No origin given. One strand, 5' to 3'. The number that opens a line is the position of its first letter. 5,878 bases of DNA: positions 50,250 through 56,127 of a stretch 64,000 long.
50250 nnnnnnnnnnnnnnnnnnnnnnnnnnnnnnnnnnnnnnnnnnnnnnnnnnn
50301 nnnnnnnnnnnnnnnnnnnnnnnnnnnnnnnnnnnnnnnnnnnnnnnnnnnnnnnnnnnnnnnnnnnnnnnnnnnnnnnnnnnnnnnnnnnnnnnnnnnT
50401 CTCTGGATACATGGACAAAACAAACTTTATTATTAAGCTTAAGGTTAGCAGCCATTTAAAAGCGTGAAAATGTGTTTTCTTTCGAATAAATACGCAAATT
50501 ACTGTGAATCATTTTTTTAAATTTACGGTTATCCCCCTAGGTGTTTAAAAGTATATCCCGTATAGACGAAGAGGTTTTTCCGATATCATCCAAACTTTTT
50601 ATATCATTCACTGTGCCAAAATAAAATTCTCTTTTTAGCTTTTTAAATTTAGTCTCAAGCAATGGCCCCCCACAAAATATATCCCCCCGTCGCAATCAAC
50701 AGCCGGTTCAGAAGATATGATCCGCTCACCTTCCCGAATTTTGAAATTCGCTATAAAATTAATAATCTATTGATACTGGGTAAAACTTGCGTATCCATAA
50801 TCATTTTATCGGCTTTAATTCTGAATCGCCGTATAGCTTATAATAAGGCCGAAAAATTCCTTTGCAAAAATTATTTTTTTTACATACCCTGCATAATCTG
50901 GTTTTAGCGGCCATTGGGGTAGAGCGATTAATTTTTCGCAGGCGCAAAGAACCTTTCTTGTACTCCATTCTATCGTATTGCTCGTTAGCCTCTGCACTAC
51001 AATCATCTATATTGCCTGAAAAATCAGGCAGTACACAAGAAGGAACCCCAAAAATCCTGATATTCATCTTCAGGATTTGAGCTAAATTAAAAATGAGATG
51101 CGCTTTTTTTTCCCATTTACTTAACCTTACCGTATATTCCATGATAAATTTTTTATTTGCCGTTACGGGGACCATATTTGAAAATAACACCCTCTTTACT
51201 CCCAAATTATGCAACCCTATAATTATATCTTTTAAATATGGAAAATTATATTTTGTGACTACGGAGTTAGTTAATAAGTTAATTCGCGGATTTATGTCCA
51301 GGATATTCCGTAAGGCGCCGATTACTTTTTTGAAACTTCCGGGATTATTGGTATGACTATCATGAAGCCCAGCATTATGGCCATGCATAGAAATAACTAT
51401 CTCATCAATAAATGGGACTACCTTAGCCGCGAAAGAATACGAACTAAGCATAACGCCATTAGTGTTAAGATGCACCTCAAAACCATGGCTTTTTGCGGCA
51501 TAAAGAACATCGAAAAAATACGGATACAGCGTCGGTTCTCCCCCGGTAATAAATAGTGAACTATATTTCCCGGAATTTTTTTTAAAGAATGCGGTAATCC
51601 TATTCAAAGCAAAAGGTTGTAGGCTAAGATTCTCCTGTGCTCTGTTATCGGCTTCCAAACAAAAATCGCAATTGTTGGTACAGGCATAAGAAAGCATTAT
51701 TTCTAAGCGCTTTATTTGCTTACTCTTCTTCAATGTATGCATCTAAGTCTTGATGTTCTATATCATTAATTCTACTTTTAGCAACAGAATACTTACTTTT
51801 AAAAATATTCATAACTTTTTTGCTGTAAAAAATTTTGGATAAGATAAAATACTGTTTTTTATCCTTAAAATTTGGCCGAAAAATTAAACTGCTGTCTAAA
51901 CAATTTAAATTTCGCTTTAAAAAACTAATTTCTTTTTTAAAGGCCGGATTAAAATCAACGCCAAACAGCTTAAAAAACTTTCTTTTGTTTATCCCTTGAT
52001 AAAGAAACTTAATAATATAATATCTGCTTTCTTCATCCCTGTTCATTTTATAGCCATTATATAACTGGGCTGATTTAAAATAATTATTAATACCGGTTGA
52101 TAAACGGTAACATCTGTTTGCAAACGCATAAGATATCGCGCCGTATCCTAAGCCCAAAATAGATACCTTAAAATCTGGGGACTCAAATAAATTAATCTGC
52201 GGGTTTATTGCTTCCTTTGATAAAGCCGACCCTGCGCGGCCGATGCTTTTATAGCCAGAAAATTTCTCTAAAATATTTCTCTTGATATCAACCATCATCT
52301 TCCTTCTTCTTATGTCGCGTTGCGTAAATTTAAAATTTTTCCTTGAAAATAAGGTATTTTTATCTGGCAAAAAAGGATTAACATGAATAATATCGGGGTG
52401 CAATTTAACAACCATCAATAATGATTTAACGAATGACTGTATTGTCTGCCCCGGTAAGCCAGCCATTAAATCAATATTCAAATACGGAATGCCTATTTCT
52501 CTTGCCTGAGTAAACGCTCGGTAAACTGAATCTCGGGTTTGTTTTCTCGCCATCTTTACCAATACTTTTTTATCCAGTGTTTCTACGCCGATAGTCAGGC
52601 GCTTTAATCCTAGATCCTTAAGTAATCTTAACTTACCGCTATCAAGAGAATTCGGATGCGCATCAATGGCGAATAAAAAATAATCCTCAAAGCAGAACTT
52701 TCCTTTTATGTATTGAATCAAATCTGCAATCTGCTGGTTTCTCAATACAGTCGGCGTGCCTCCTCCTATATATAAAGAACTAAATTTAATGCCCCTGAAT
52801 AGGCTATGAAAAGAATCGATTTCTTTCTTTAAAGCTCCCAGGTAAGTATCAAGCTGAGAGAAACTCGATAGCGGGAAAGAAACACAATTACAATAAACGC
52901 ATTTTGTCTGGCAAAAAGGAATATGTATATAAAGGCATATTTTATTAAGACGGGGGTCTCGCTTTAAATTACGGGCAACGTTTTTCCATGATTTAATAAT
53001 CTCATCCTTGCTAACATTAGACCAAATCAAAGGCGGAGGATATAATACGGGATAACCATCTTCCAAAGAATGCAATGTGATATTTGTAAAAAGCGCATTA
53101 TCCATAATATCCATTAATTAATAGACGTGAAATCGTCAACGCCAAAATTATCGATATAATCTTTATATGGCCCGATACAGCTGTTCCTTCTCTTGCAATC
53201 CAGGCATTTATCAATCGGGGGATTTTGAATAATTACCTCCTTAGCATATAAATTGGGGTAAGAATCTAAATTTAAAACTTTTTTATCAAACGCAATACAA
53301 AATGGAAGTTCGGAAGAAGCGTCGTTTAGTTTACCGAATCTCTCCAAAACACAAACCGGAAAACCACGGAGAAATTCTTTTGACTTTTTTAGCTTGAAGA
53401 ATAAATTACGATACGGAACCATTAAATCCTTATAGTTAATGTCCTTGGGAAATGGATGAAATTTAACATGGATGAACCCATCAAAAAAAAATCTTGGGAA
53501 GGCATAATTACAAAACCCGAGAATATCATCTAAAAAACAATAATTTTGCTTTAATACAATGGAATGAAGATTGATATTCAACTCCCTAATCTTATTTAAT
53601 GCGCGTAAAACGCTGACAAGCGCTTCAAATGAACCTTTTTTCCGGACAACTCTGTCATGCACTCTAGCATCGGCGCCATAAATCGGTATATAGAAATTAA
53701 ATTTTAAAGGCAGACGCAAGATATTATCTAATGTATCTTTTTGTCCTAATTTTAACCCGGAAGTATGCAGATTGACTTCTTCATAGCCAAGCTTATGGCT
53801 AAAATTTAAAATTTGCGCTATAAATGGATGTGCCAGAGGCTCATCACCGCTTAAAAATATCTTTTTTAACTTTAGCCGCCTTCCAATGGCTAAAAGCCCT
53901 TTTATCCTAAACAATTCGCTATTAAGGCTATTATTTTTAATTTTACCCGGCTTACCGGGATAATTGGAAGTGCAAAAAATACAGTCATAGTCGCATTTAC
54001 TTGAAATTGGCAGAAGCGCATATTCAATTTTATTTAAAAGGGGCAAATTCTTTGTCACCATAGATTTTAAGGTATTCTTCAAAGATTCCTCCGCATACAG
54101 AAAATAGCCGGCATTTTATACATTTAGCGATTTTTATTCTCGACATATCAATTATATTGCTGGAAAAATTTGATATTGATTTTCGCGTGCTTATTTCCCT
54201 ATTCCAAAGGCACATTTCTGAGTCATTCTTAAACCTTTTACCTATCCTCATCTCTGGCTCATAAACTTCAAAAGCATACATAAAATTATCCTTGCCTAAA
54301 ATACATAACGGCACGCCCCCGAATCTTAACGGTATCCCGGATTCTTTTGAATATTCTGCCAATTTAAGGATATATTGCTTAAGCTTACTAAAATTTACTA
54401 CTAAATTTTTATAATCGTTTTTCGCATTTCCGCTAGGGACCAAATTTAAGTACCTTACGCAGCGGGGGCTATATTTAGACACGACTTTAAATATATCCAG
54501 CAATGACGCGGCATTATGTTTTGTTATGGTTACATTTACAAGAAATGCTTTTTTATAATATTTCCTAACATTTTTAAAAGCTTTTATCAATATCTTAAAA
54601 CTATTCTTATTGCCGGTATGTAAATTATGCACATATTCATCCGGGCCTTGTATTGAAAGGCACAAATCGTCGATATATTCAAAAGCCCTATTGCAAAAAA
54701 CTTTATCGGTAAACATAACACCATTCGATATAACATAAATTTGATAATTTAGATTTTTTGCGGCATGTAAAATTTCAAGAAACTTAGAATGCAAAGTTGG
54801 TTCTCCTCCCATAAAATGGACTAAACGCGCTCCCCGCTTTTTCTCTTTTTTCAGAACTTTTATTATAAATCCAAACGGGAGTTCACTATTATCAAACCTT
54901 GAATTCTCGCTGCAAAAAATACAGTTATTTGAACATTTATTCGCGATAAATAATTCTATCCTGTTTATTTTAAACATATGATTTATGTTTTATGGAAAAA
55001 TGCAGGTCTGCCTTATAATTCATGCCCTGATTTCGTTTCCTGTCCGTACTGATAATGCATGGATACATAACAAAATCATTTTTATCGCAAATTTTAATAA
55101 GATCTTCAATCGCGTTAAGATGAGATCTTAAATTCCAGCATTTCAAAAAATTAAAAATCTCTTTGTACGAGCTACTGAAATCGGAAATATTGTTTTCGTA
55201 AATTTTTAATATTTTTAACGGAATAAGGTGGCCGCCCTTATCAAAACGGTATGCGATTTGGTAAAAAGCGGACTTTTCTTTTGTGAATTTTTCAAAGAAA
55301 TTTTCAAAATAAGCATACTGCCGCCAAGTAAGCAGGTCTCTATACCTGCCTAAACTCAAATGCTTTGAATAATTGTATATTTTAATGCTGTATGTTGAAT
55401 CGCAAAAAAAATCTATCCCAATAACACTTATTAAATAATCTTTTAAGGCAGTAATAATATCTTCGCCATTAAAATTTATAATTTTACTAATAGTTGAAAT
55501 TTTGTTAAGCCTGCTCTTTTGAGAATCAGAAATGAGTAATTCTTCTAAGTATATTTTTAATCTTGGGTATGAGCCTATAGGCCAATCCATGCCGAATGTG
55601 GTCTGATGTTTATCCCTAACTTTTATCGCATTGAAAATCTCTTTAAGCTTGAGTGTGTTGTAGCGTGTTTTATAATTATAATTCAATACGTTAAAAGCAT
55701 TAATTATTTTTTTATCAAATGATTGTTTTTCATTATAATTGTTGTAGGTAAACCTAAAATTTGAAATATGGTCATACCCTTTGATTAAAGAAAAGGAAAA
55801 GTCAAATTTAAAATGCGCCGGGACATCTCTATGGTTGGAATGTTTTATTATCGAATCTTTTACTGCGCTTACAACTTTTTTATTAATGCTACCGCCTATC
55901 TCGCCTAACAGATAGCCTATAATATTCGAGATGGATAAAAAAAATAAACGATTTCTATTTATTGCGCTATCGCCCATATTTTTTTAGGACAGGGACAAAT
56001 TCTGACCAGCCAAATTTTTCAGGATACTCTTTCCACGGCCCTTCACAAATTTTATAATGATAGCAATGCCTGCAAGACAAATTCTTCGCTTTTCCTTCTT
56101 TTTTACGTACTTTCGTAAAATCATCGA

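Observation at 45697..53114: Class-B-like (B12-binding) and two class-C-like (HemN-like) rSAM genes interleaved in the island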

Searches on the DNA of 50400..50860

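Call 69: search_rna_families(source=window, start=50400, end=50860, threshold=evalue, max_evalue=10)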
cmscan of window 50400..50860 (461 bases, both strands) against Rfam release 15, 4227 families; matches with E-value up to 10: 2.
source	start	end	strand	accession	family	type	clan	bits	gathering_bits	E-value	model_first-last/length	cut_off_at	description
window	50614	50765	-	RF02857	30_255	Gene; sRNA;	-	21.8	197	0.41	1-213/213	no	Leptospira sRNA 30_255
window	50614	50722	+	RF01504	Afu_254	Gene; sRNA;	-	17.6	60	1.8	1-158/158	no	A. fumigatus sRNA Afu_254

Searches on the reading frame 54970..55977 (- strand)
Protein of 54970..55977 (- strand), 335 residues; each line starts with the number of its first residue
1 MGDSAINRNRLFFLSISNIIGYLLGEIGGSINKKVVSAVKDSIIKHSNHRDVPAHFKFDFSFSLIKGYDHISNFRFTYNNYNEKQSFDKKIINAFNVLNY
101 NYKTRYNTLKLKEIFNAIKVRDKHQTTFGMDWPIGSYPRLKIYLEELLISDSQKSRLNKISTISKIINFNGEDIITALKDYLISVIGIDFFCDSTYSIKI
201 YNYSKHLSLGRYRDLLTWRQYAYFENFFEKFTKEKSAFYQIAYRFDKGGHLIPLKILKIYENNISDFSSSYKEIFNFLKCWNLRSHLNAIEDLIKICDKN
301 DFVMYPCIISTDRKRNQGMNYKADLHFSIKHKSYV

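Call 4: search_protein_families(library=pfam, proteins=[window:54970-55977:-], max_evalue=0.01)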
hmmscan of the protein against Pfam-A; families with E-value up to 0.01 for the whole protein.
window:54970-55977:- (335 aa): 0 families

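Call 5: search_protein_families(library=ncbifam, proteins=[window:54970-55977:-], max_evalue=0.01)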
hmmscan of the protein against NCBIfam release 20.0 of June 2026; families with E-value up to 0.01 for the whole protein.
window:54970-55977:- (335 aa): 0 families

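Call 50: search_protein_families(library=pfam, proteins=[window:54970-55977:-], max_evalue=1)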
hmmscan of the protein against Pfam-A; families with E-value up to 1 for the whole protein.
window:54970-55977:- (335 aa): 2 families
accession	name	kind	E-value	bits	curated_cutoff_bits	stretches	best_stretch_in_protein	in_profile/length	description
PF11945.13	WASH_WAHD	-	0.092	12.6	24.2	1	69-159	87-175/292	WAHD domain of WASH complex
PF22266.2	DUF6953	-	0.28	11.8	27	0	75-99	35-59/74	Family of unknown function (DUF6953)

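Call 73: search_protein_families(library=padloc, proteins=[window:54970-55977:-], max_evalue=0.001)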
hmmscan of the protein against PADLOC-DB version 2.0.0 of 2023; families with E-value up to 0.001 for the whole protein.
window:54970-55977:- (335 aa): 0 families

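Call 76: find_homologous_proteins(query=window:54970-55977:-, max_evalue=0.001)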
Query window:54970-55977:- (335 aa): 4 proteins with E <= 0.001 among 1623 candidates.
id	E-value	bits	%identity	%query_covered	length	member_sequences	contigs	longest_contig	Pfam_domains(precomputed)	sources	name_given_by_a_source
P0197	4.0e-220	748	100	100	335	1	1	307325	-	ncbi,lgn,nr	ncbi:MAG: hypothetical protein Q8L26_00435 [Candidatus Omnitrophota bacterium]|nr:hypothetical prote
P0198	1.6e-179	614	83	100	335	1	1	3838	-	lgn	-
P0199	1.7e-101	358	52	96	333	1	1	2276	-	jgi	-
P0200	1.7e-71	259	44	94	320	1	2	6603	-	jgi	jgi:hypothetical protein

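Call 79: search_solved_structures(query=A6, max_evalue=10, show_alignments=1)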
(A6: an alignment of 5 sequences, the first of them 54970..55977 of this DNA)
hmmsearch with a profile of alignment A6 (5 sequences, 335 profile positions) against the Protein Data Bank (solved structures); distinct sequences matched with E-value up to 10: 7.
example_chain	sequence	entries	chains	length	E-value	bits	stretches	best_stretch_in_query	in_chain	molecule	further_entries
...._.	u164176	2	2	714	0.15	14.3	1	229-300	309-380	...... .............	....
4y0i_A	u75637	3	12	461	0.55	12.5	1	130-166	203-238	4-aminobutyrate aminotransferase, mitochondrial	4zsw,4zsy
6b6g_A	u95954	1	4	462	0.55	12.4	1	130-166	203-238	4-aminobutyrate aminotransferase, mitochondrial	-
4y0d_A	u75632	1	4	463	0.55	12.4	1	130-166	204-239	4-aminobutyrate aminotransferase, mitochondrial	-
4y0h_A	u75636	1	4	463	0.55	12.4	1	130-166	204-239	4-aminobutyrate aminotransferase, mitochondrial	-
1ohv_A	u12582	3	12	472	0.58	12.4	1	130-166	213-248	4-AMINOBUTYRATE AMINOTRANSFERASE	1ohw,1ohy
7w27_C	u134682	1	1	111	1.1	11.5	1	269-325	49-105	BEN domain-containing protein 3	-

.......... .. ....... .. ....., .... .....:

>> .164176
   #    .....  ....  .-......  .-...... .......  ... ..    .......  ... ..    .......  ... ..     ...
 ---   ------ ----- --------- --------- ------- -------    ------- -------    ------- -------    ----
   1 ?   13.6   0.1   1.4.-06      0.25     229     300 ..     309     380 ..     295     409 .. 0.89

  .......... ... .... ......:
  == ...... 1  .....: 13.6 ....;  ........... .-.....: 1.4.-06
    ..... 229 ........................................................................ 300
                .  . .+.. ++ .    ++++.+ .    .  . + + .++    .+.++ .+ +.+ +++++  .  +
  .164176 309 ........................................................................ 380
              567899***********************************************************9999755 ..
